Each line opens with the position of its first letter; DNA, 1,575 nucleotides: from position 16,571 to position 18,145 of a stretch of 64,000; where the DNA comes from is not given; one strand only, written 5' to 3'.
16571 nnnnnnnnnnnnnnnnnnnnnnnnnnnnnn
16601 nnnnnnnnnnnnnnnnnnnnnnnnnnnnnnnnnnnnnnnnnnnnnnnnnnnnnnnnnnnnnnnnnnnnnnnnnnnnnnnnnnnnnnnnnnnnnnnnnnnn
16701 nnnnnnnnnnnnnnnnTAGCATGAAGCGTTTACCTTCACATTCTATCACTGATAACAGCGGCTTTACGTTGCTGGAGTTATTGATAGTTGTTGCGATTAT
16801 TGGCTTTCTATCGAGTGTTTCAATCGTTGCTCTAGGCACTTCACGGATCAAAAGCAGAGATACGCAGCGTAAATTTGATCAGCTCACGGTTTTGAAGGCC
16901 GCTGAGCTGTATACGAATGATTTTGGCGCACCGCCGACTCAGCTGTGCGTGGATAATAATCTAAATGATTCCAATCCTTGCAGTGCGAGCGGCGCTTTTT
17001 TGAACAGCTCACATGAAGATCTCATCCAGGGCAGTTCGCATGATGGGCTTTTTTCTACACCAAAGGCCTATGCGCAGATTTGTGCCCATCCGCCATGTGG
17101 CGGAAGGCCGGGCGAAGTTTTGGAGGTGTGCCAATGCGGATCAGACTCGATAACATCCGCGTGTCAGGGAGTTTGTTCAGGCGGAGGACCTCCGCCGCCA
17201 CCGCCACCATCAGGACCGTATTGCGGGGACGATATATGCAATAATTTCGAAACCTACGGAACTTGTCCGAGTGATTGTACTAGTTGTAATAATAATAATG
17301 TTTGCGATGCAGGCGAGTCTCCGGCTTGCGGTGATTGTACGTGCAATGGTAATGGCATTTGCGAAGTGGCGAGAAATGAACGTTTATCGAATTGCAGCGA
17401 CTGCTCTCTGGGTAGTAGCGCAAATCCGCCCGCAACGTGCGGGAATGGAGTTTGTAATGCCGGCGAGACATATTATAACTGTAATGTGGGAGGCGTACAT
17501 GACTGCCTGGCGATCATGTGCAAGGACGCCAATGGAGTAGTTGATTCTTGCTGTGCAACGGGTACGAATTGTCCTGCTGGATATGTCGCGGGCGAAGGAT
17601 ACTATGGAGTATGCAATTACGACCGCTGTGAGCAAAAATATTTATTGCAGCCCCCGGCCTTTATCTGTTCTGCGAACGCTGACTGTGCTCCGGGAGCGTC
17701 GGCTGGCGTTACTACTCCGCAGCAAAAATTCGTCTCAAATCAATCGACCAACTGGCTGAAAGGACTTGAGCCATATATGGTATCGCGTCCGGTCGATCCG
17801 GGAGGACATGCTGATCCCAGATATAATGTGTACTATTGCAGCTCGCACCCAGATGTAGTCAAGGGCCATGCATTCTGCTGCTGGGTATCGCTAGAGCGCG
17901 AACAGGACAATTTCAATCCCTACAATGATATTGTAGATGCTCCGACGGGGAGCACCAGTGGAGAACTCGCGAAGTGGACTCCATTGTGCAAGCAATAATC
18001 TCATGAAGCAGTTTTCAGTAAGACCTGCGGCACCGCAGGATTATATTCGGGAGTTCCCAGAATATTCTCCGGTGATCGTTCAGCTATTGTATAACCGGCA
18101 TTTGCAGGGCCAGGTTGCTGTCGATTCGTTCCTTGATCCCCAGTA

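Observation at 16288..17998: Pilin-like protein with a large Myxococcus-type Cys-rich-repeat domain, preceded by a small secreted/membrane protein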

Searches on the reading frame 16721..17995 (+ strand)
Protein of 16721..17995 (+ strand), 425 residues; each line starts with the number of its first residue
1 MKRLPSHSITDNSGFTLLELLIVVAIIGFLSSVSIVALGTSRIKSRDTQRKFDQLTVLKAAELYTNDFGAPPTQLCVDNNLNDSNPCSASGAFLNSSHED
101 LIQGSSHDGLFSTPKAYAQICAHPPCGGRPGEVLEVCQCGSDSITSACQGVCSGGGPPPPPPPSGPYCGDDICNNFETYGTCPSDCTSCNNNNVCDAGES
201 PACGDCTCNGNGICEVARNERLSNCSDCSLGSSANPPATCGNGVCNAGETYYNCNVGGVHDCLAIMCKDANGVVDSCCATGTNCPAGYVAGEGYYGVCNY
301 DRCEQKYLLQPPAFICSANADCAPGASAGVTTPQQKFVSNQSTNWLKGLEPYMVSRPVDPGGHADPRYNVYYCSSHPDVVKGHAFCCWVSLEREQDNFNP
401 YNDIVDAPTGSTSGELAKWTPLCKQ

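Call 3: search_protein_families(library=pfam, proteins=[window:16721-17995:+], max_evalue=1)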
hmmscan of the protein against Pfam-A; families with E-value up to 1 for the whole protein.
window:16721-17995:+ (425 aa): 1 family
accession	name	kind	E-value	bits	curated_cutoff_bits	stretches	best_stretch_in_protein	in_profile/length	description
PF07963.17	N_methyl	-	2.6e-06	27.2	21.2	1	12-33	4-25/27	Prokaryotic N-terminal methylation motif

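Call 4: search_protein_families(library=ncbifam, proteins=[window:16721-17995:+], max_evalue=1)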
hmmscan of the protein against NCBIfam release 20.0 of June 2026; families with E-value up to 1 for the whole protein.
window:16721-17995:+ (425 aa): 11 families
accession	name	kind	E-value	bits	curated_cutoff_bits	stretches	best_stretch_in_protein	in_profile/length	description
TIGR02532.1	IV_pilin_GFxxxE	domain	3.1e-06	26.8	16.3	1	13-33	2-22/24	prepilin-type N-terminal cleavage/methylation domain-containing protein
TIGR01710.1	typeII_sec_gspG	equivalog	7.4e-06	26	88.85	1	13-74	1-62/134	type II secretion system major pseudopilin GspG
TIGR01708.2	typeII_sec_gspH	equivalog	1.1e-05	25.5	80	1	13-47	2-36/169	type II secretion system minor pseudopilin GspH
NF041775.1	typeIV_PilA_Myxo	equivalog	3.3e-05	23.9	400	1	11-51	9-49/214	type IV pilin protein PilA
NF041013.1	T4P_ComGE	equivalog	0.00013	22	49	1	12-61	3-52/83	competence type IV pilus minor pilin ComGE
NF007862.0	PRK10574.1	equivalog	0.00093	19.3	138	1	11-37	3-29/145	prepilin peptidase-dependent pilin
TIGR02596.1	TIGR02596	subfamily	0.0047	17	70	1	15-41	1-27/196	Verru_Chthon cassette protein D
NF040982.1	ComGD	equivalog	0.011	16.1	70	1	13-55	2-43/139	competence type IV pilus minor pilin ComGD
NF007800.0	PRK10506.1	equivalog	0.019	14.8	158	1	8-36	4-32/163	prepilin peptidase-dependent protein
NF040999.1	pilin_ComGC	equivalog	0.021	15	75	1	13-32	2-21/84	competence type IV pilus major pilin ComGC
TIGR01711.1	gspJ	equivalog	0.19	11.5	64.85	1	14-34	2-22/192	type II secretion system minor pseudopilin GspJ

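Call 8: find_homologous_proteins(query=window:16721-17995:+, max_evalue=0.001)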
Query window:16721-17995:+ (425 aa): 15 proteins with E <= 0.001 among 3395 candidates.
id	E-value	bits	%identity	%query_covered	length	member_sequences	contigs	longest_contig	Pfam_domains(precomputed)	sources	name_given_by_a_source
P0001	5.4e-297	1003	100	100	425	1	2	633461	PF07963.18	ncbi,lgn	-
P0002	6.8e-107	376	52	100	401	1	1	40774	PF07963.18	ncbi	-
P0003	7.7e-97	343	48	97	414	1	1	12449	PF07963.18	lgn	-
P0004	2.8e-88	315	45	99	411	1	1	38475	PF07963.18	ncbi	-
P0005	3.7e-79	285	42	100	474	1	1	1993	PF07963.18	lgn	-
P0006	1.6e-71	260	41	99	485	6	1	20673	PF07963.18,PF13948.12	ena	-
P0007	8.8e-71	257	47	50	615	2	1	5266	PF07963.18,PF00041.28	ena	-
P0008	5.5e-63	232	41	97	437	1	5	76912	PF07963.18,PF13948.12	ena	-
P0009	3.4e-59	219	37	100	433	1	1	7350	PF07963.18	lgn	-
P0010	1.4e-55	207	44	35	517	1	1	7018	PF07963.18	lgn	-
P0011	3.4e-53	199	33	100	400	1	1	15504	PF07963.18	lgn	-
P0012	7.1e-21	93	54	24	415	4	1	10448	PF07591.16,PF07963.18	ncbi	ncbi:MAG: polymorphic toxin-type HINT domain-containing protein, partial [Patescibacteria group bact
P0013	9.6e-6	43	39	28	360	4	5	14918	-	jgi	jgi:hypothetical protein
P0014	2.5e-5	41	37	23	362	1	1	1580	-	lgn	-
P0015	5.7e-5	40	42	15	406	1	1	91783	PF07963.18,PF03781.23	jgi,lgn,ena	-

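Call 15: find_encoding_contigs(protein=P0002, flank=6000, max_places=2)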
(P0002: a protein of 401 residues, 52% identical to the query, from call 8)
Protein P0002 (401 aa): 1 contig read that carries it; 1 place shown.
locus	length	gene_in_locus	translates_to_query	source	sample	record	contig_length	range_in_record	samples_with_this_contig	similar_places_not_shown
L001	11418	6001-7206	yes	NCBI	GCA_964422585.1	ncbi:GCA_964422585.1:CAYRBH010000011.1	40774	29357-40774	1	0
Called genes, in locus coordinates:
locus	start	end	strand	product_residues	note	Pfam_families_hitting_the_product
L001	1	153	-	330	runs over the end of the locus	PF13688:Reprolysin_5 (weak), PF00413:Peptidase_M10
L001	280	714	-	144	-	PF08818:DUF1801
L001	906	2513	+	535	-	-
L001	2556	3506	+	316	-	PF00294:PfkB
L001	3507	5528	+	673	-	PF02629:CoA_binding, PF13380:CoA_binding_2, PF13607:Succ_CoA_lig, PF19045:Ligase_CoA_2, PF13549:ATP-grasp_5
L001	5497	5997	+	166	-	-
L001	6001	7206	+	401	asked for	PF07963:N_methyl (weak)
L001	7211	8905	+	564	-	PF01368:DHH, PF02272:DHHA1, PF17768:RecJ_OB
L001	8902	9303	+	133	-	PF00075:RNase_H, PF13456:RVT_3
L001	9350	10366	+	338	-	PF13177:DNA_pol3_delta2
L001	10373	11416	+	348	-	?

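Call 16: find_encoding_contigs(protein=P0004, flank=6000, max_places=2)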
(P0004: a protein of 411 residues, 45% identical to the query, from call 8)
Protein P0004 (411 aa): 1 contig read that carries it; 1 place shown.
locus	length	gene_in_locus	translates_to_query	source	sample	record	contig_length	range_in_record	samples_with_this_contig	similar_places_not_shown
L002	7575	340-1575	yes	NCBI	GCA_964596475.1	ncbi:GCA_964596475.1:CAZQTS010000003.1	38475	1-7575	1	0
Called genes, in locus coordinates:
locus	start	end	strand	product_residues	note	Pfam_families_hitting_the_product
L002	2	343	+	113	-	?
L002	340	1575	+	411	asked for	PF07963:N_methyl (weak)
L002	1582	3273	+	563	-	PF01368:DHH, PF02272:DHHA1 (weak), PF17768:RecJ_OB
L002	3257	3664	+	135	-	PF00075:RNase_H, PF13456:RVT_3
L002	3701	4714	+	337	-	PF13177:DNA_pol3_delta2, PF09115:DNApol3-delta_C (weak)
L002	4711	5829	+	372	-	PF15902:Sortilin-Vps10 (faint), PF14870:PSII_BNR (faint), PF25852:DUF6242_C (weak)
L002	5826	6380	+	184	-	PF01765:RRF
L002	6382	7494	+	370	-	PF02163:Peptidase_M50, PF13180:PDZ_2, PF17820:PDZ_6 (weak)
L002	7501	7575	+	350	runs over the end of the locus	PF00022:Actin, PF06723:MreB_Mbl, PF00012:HSP70, PF14450:FtsA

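Call 17: find_encoding_contigs(protein=P0008, flank=6000, max_places=2)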
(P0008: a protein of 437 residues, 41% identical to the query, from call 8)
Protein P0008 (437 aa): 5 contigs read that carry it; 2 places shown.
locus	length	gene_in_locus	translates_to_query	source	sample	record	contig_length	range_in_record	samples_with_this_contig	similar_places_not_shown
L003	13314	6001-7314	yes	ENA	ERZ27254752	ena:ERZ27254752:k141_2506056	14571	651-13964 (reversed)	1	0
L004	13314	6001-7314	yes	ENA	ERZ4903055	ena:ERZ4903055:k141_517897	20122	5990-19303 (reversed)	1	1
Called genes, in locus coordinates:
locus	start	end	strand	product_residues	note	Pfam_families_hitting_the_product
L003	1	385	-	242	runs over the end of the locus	PF00561:Abhydrolase_1, PF12146:Hydrolase_4 (faint), PF12697:Abhydrolase_6 (weak)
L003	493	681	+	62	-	-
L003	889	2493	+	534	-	-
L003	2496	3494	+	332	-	PF00294:PfkB, PF08543:Phos_pyr_kin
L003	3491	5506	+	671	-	PF02629:CoA_binding, PF13380:CoA_binding_2, PF13607:Succ_CoA_lig, PF19045:Ligase_CoA_2, PF13549:ATP-grasp_5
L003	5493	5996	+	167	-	-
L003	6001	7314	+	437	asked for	PF07963:N_methyl (weak), PF13948:DUF4215 (weak)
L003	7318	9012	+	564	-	PF01368:DHH, PF02272:DHHA1 (weak), PF17768:RecJ_OB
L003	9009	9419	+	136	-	PF00075:RNase_H, PF13456:RVT_3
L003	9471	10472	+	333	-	PF13177:DNA_pol3_delta2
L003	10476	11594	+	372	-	PF14870:PSII_BNR (faint), PF25852:DUF6242_C (faint), PF15902:Sortilin-Vps10 (faint)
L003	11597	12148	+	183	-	PF01765:RRF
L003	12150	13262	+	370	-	PF02163:Peptidase_M50, PF13180:PDZ_2 (faint), PF00595:PDZ (weak), PF17820:PDZ_6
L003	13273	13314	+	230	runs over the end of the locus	?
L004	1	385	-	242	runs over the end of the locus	PF00561:Abhydrolase_1, PF12146:Hydrolase_4 (faint), PF12697:Abhydrolase_6 (weak)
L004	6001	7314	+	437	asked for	PF07963:N_methyl (weak), PF13948:DUF4215 (weak)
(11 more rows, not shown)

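Call 18: find_encoding_contigs(protein=P0011, flank=6000, max_places=2)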
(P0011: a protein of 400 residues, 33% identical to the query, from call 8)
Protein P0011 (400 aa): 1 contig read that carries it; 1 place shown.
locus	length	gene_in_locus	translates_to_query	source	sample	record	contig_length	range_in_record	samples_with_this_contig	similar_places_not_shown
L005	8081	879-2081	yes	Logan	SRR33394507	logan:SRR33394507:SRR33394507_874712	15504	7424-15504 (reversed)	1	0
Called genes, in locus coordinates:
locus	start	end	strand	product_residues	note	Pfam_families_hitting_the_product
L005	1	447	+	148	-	?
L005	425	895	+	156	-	-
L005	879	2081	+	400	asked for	PF07963:N_methyl (weak)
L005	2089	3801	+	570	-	PF01368:DHH, PF02272:DHHA1, PF17768:RecJ_OB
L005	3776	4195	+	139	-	PF00075:RNase_H, PF13456:RVT_3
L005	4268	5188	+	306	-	PF13177:DNA_pol3_delta2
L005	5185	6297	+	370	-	PF15902:Sortilin-Vps10 (faint), PF14870:PSII_BNR (faint)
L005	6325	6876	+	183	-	PF01765:RRF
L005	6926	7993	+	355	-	PF02163:Peptidase_M50, PF00595:PDZ, PF13180:PDZ_2, PF17820:PDZ_6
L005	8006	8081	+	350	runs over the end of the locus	PF06723:MreB_Mbl, PF00022:Actin, PF00012:HSP70, PF14450:FtsA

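Call 19: find_encoding_contigs(protein=P0006, flank=6000, max_places=2)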
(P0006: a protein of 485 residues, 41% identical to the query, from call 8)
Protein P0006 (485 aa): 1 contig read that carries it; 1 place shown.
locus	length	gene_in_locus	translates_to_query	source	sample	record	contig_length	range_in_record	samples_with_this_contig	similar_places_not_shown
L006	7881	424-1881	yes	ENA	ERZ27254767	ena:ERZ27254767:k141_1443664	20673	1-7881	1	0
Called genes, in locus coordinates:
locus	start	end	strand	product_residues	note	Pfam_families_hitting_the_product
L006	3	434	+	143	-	?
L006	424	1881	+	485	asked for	PF07963:N_methyl (weak), PF13948:DUF4215 (weak)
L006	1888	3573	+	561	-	PF01368:DHH, PF02272:DHHA1, PF17768:RecJ_OB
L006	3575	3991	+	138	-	PF00075:RNase_H, PF13456:RVT_3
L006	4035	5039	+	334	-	PF13177:DNA_pol3_delta2, PF09115:DNApol3-delta_C (weak)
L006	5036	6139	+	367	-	PF14870:PSII_BNR (faint), PF15902:Sortilin-Vps10 (faint)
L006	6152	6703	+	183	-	PF01765:RRF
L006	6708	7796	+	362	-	PF02163:Peptidase_M50, PF13180:PDZ_2 (weak), PF17820:PDZ_6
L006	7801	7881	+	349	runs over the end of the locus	PF00022:Actin, PF06723:MreB_Mbl, PF00012:HSP70, PF14450:FtsA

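Call 21: search_protein_representatives(protein=window:16721-17995:+)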
Query: 425 residues. Proteins with E-value up to 0.001 (for the whole library): 11755; up to 1e-10: 50; up to 1e-30: 14. The best 150 are listed.
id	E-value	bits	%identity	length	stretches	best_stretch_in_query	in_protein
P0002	2.2e-107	376.2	62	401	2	179-425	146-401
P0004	8.9e-89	314.9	54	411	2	164-425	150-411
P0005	1.2e-79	284.8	48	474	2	119-425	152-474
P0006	5.2e-72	259.6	50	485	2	165-425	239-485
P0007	2.8e-71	257.2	54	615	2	207-423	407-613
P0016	2.6e-65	237.5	50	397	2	135-425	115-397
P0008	1.7e-63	231.5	46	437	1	12-425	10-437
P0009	1.1e-59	219.0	45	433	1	9-423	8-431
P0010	4.4e-56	207.1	43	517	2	204-424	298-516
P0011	1.1e-53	199.2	52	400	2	198-425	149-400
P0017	3.4e-51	191.0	45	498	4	254-423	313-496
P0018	6.3e-42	160.4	52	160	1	276-423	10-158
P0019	1.1e-41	159.6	46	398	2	150-424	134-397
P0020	1.1e-31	126.7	45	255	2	235-423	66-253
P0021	1.8e-27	112.8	40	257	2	8-70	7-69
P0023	6.7e-25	104.3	39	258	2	11-73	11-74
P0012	2.2e-21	92.7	61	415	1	13-102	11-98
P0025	4.0e-21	91.9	44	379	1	124-424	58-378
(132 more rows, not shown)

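Call 24: search_protein_families(library=pfam, proteins=[P0013, P0006, P0008, P0025, P0017, P0010, P0019, P0005, P0021], max_evalue=10)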
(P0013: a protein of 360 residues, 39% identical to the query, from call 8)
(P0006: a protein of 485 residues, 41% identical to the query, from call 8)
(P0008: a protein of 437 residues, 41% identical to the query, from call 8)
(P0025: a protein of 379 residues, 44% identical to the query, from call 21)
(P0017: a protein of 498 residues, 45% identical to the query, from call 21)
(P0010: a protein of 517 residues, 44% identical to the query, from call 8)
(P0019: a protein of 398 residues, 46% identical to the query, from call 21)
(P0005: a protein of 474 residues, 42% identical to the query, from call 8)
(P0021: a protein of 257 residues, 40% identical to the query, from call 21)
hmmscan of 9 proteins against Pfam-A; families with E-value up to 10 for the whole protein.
P0013 (360 aa): 0 families

P0006 (485 aa): 2 families
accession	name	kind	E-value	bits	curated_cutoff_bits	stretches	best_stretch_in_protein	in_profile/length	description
PF13948.11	DUF4215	-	2.4e-10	41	27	3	240-269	19-47/47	Domain of unknown function (DUF4215)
PF07963.17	N_methyl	-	2.5e-05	24.1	21.2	1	51-71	5-25/27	Prokaryotic N-terminal methylation motif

P0008 (437 aa): 2 families
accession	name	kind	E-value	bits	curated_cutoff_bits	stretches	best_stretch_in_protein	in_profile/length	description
PF13948.11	DUF4215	-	3.1e-09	37.4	27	2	131-159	19-46/47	Domain of unknown function (DUF4215)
PF07963.17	N_methyl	-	5.8e-07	29.3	21.2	1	8-31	2-25/27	Prokaryotic N-terminal methylation motif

P0025 (379 aa): 1 family
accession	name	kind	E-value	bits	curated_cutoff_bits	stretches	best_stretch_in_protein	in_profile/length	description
PF13948.11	DUF4215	-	5.1e-15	55.9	27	3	90-134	6-46/47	Domain of unknown function (DUF4215)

P0017 (498 aa): 2 families
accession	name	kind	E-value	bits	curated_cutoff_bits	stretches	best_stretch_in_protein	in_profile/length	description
PF07963.17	N_methyl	-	0.0037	17.2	21.2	1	14-33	6-25/27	Prokaryotic N-terminal methylation motif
PF11773.13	ComGE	-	0.93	9.9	25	1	17-56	2-41/82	Competence system putative prepilin ComGE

P0010 (517 aa): 2 families
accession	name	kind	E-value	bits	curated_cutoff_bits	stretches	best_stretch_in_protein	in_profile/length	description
PF07963.17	N_methyl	-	2.4e-07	30.5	21.2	1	10-33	2-25/27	Prokaryotic N-terminal methylation motif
PF19414.4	Astro_p19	-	0.22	11.4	27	1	90-133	79-122/174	Astrovirus p19 protein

P0019 (398 aa): 2 families
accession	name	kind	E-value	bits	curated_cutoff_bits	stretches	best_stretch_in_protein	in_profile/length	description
PF07963.17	N_methyl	-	7.1e-05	22.7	21.2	1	19-38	6-25/27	Prokaryotic N-terminal methylation motif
PF13948.11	DUF4215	-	0.0061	17.3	27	2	162-202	8-47/47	Domain of unknown function (DUF4215)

P0005 (474 aa): 2 families
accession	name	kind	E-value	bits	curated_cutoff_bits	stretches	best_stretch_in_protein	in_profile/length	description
PF07963.17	N_methyl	-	5.9e-06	26.1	21.2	1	12-33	4-25/27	Prokaryotic N-terminal methylation motif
PF13948.11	DUF4215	-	0.014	16.2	27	1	180-204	10-36/47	Domain of unknown function (DUF4215)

P0021 (257 aa): 1 family
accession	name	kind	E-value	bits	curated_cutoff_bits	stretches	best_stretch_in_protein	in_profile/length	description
PF07963.17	N_methyl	-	1.4e-07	31.2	21.2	1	9-33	2-26/27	Prokaryotic N-terminal methylation motif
